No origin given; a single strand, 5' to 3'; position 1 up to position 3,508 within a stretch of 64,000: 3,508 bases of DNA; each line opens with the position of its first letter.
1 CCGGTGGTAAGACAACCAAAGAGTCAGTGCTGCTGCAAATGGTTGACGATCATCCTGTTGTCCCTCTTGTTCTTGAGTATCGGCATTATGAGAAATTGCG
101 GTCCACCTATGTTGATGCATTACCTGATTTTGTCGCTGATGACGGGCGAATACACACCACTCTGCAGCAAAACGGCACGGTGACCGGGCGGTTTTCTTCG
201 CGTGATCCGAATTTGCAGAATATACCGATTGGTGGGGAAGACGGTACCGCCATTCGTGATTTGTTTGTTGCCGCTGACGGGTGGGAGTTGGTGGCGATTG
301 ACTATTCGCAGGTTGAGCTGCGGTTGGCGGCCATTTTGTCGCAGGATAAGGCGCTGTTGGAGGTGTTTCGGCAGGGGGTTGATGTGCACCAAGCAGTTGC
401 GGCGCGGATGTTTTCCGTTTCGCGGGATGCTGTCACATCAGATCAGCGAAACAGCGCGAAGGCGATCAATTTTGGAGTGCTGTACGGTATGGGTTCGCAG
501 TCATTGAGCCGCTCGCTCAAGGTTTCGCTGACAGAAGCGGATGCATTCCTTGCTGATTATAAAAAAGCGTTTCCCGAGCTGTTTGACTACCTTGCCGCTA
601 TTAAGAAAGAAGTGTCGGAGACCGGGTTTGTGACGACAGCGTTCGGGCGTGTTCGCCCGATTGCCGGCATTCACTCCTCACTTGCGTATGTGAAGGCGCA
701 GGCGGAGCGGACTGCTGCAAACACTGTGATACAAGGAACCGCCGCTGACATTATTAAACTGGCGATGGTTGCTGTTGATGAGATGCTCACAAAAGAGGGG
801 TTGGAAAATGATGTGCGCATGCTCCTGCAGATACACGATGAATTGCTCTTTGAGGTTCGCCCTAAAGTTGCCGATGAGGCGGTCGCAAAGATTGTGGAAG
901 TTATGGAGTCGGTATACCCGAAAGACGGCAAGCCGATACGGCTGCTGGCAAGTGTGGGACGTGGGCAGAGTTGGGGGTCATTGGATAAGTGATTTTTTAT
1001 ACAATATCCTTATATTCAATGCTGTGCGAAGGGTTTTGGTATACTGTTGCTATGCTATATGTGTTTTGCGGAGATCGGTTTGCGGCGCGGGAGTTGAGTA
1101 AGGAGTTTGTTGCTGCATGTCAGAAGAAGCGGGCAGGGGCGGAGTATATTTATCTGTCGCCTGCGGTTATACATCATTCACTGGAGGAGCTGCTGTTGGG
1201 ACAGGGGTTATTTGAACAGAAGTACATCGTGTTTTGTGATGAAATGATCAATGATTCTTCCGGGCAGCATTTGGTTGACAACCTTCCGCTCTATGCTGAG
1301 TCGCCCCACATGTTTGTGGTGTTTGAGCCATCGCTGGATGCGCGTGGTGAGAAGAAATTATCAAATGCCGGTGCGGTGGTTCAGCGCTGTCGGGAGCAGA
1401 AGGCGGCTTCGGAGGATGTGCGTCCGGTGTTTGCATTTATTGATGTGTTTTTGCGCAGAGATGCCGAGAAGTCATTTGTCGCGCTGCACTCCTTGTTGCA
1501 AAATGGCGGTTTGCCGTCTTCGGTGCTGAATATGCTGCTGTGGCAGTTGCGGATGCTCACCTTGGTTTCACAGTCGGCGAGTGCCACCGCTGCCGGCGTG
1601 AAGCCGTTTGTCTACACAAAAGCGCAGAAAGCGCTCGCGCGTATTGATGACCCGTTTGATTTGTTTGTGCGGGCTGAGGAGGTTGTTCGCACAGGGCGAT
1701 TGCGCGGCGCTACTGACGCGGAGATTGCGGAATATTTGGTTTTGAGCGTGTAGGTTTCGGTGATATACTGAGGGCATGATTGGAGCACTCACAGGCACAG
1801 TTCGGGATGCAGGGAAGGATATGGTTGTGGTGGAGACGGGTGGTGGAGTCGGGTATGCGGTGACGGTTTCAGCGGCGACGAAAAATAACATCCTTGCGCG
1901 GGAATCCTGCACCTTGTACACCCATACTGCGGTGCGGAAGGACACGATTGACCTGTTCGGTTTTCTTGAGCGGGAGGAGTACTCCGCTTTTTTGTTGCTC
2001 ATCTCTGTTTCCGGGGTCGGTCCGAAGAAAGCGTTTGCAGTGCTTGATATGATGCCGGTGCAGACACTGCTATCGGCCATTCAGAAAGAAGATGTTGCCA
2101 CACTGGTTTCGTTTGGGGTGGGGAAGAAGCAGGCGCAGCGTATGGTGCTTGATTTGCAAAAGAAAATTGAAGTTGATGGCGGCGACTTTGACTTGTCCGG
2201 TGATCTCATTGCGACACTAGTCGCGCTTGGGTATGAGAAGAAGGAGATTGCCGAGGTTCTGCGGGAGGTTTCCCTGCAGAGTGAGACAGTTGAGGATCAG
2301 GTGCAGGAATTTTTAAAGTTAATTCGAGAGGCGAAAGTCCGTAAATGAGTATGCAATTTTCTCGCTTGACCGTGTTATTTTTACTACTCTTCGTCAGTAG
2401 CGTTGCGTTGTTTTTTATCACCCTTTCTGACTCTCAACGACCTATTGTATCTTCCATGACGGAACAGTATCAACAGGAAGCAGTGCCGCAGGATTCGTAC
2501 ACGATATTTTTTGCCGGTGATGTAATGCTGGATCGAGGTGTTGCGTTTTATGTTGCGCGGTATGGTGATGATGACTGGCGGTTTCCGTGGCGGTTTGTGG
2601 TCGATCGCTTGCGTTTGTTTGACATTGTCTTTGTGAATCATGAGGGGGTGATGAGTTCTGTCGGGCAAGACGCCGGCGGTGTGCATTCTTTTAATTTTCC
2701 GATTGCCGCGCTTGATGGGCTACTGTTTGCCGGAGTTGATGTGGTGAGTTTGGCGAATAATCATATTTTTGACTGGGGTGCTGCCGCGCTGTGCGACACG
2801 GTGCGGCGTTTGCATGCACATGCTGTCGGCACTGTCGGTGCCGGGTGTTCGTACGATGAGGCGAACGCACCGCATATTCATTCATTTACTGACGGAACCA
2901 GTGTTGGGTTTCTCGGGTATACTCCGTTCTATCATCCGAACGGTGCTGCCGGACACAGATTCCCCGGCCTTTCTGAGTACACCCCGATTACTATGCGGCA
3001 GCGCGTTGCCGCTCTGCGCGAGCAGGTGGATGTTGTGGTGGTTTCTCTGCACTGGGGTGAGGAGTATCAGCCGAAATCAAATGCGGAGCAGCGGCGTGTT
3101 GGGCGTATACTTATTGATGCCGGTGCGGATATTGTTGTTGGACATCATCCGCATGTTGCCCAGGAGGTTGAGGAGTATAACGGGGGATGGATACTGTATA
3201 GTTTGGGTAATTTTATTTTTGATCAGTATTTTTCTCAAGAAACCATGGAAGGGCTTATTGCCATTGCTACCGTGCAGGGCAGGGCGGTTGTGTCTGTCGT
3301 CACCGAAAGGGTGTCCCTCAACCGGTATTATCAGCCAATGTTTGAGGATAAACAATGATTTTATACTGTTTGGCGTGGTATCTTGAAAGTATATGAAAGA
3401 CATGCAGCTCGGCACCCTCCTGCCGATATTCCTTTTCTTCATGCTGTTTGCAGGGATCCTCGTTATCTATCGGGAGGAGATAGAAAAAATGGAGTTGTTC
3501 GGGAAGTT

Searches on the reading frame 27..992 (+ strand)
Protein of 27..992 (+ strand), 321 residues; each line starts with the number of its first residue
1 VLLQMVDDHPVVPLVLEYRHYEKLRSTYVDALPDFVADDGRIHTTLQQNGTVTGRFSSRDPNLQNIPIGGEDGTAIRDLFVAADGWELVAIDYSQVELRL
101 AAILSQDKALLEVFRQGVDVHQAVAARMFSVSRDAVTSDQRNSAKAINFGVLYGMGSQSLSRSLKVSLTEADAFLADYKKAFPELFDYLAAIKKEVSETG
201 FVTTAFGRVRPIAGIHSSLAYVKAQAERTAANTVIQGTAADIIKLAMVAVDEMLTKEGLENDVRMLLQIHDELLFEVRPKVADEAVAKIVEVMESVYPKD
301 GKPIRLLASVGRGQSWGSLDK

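Call 46: search_protein_families(library=pfam, proteins=[window:27-992:+], max_evalue=0.001)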
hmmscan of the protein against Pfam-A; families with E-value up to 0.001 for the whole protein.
window:27-992:+ (321 aa): 1 family
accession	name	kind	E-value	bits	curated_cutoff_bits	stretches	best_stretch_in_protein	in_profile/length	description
PF00476.26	DNA_pol_A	-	3.7e-114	382.1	34.3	1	3-317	66-380/381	DNA polymerase family A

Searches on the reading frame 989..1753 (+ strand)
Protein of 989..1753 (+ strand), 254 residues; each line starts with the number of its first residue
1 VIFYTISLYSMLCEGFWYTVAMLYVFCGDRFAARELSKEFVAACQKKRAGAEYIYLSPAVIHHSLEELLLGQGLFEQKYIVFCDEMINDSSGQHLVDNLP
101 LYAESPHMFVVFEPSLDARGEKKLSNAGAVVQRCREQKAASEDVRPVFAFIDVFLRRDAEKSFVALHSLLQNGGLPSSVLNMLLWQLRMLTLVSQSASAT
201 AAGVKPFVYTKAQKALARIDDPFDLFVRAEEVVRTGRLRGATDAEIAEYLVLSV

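Call 46: search_protein_families(library=pfam, proteins=[window:989-1753:+], max_evalue=0.001)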
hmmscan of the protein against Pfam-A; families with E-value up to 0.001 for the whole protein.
window:989-1753:+ (254 aa): 1 family
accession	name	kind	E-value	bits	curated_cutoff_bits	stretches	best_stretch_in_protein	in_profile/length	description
PF21694.2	DNA_pol3_delta_C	-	6e-05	23.5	27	1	147-215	4-80/121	DNA polymerase III delta subunit, C-terminal domain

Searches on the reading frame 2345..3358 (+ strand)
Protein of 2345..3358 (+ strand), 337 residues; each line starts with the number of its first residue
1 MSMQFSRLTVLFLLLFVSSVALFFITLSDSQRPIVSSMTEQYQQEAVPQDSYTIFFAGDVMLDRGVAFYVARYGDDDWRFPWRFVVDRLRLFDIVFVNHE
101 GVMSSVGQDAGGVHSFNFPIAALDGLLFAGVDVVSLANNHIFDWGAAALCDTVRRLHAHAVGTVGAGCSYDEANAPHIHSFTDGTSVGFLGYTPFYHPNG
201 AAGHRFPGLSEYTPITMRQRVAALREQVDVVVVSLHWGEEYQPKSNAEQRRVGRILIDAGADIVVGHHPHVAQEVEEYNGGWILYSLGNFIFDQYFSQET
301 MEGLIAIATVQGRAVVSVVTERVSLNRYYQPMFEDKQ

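Call 46: search_protein_families(library=pfam, proteins=[window:2345-3358:+], max_evalue=0.001)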
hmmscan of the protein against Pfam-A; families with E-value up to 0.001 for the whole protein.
window:2345-3358:+ (337 aa): 1 family
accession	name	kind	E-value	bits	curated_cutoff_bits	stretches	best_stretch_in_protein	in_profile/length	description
PF09587.15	PGA_cap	-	2.7e-66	224.1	27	1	53-294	1-255/255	Bacterial capsule synthesis protein PGA_cap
